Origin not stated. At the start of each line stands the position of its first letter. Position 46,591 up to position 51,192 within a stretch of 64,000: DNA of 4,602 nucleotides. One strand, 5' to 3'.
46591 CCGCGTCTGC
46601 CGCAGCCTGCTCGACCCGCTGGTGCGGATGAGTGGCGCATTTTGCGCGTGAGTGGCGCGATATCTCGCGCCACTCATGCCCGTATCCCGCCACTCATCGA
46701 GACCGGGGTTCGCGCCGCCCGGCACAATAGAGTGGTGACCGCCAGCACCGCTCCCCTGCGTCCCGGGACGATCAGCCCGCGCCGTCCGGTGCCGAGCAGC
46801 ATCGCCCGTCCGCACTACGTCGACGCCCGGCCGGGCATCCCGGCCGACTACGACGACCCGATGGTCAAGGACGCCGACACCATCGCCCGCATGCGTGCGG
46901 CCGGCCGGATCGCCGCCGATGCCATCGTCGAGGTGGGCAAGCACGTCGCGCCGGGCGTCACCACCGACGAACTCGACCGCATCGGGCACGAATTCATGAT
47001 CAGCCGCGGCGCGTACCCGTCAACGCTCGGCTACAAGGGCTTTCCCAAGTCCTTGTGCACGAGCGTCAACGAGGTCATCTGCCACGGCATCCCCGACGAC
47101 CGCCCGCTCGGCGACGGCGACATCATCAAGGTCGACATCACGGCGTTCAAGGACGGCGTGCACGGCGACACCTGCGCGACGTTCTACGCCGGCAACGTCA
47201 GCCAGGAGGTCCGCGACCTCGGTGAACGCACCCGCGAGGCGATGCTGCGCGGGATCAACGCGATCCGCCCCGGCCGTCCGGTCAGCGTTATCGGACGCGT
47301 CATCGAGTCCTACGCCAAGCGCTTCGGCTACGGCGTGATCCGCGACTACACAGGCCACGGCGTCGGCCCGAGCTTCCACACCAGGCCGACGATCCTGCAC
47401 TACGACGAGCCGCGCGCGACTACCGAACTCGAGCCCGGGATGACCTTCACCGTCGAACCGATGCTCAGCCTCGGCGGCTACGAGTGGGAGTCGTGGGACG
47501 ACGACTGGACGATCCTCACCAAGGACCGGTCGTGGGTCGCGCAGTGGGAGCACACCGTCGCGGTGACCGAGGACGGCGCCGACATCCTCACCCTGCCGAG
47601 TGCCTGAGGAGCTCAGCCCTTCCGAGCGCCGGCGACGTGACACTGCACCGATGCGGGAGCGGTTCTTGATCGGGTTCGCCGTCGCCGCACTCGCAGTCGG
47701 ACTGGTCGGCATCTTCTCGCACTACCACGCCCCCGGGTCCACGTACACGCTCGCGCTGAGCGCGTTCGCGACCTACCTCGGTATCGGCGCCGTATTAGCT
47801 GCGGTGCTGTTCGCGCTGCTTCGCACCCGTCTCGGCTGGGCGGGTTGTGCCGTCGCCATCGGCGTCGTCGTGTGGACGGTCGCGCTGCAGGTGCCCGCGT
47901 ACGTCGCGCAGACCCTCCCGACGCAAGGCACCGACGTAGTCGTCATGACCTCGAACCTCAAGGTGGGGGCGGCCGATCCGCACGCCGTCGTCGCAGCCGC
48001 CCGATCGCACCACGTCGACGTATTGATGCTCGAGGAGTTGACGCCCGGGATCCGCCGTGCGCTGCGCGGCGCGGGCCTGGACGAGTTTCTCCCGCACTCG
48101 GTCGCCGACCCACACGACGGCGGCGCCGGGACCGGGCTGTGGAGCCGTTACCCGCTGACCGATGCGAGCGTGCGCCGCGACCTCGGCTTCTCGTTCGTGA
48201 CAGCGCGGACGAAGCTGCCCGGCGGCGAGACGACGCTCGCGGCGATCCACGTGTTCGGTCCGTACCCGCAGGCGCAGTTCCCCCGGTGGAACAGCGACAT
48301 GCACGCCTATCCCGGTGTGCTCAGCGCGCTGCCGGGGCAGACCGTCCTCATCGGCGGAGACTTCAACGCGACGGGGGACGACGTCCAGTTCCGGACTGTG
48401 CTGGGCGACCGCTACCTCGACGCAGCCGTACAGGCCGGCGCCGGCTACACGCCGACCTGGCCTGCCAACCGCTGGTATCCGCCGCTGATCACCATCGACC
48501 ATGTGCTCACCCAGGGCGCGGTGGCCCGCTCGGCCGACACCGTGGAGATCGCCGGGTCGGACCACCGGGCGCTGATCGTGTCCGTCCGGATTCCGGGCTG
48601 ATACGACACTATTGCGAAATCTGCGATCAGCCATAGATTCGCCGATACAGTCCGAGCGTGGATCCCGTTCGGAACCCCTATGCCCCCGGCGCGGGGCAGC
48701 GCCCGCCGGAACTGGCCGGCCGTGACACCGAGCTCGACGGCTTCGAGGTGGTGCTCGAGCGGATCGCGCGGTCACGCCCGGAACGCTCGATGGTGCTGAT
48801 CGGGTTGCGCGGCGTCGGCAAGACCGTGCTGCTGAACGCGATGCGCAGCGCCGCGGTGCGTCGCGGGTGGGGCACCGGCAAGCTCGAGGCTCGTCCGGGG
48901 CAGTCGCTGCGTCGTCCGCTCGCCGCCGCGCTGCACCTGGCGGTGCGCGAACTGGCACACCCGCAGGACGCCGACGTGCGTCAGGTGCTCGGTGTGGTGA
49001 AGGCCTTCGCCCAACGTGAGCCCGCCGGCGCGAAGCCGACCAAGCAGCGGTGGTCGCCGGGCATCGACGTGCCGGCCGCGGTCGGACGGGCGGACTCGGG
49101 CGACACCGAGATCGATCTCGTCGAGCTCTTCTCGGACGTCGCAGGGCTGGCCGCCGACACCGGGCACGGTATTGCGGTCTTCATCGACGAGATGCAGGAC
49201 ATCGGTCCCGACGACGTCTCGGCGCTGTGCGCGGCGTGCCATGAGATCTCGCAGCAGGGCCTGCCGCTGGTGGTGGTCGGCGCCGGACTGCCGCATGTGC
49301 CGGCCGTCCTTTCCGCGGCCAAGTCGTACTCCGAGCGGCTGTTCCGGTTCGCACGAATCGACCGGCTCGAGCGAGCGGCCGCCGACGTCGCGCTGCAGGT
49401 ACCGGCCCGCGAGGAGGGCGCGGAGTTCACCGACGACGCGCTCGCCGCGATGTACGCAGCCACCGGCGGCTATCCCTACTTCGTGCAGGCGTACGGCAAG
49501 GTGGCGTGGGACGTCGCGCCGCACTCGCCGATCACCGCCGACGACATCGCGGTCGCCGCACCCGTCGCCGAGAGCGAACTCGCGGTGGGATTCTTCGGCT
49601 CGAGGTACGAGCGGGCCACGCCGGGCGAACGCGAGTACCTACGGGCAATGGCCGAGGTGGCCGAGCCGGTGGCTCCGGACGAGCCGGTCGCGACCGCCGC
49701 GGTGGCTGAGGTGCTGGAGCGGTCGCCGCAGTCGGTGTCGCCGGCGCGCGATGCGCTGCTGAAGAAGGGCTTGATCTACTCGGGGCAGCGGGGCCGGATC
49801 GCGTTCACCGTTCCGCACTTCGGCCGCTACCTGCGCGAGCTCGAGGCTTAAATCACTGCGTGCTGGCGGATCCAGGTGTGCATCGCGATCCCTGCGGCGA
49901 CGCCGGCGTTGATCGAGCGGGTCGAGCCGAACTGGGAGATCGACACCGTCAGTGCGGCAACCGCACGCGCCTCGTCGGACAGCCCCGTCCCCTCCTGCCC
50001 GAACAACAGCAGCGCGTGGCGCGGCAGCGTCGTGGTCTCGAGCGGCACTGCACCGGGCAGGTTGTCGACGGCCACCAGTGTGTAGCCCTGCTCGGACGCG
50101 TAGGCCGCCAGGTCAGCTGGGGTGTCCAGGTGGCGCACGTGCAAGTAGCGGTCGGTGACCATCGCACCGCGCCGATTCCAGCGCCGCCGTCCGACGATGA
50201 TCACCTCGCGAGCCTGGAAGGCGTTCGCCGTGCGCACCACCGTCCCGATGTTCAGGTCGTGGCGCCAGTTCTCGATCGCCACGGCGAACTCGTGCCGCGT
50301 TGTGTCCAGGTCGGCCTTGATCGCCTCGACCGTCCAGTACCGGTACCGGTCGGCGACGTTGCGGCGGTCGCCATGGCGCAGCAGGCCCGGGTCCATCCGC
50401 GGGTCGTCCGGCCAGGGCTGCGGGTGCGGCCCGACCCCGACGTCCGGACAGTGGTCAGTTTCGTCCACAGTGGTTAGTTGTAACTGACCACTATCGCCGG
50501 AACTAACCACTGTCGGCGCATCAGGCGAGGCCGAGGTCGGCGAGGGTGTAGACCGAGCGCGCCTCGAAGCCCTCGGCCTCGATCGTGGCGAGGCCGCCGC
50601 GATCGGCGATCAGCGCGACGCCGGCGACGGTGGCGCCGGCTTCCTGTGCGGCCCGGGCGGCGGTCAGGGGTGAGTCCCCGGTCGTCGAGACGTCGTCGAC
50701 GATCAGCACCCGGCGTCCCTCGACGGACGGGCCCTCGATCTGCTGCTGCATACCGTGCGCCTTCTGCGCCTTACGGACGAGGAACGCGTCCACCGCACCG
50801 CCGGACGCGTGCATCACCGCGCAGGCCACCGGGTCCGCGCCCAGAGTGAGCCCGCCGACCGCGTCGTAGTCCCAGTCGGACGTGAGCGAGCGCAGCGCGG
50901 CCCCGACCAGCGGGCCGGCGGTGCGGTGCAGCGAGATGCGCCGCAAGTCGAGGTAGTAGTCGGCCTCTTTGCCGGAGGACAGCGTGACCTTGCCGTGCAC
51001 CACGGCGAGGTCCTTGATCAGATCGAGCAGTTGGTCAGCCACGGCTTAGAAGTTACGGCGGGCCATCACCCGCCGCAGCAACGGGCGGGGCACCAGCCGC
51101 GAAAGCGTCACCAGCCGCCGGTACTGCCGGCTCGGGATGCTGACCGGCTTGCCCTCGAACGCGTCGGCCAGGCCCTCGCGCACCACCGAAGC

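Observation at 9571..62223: Window-wide pattern: nine palindromic elements of three unrelated families, all within about 45 nt of a stop codon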

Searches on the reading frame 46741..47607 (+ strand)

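Call 39: search_protein_families(library=pfam, max_evalue=0.01, proteins=[window:46741-47607:+])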
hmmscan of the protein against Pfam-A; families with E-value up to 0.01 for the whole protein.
window:46741-47607:+ (288 aa): 1 family
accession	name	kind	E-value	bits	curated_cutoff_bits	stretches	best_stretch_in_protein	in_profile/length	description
PF00557.29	Peptidase_M24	-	2.7e-52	178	23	1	50-277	2-208/208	Metallopeptidase family M24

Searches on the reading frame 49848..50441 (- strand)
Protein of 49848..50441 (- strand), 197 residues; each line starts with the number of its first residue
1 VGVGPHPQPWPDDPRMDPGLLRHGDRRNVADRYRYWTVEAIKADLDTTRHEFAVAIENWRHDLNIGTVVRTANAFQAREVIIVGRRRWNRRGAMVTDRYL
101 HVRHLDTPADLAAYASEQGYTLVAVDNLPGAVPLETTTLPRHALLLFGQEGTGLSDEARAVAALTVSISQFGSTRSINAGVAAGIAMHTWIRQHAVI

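Call 39: search_protein_families(library=pfam, max_evalue=0.01, proteins=[window:49848-50441:-])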
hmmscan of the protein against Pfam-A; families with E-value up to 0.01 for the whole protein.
window:49848-50441:- (197 aa): 1 family
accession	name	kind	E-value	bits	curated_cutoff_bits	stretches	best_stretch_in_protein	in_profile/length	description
PF00588.24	SpoU_methylase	-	9.4e-26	91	29.7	1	52-188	2-142/142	SpoU rRNA Methylase family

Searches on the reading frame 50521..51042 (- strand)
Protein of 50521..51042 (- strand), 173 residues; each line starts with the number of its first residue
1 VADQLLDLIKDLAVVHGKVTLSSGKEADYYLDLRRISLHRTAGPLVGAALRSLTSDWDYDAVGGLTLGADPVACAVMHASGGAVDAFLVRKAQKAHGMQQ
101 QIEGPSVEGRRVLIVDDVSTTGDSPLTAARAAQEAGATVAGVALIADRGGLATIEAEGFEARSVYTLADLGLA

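Call 39: search_protein_families(library=pfam, max_evalue=0.01, proteins=[window:50521-51042:-])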
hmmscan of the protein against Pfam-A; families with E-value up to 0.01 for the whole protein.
window:50521-51042:- (173 aa): 1 family
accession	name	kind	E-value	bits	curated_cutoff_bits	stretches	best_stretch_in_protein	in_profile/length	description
PF00156.33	Pribosyltran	-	3.8e-07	30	26.3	1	93-149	64-127/158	Phosphoribosyl transferase domain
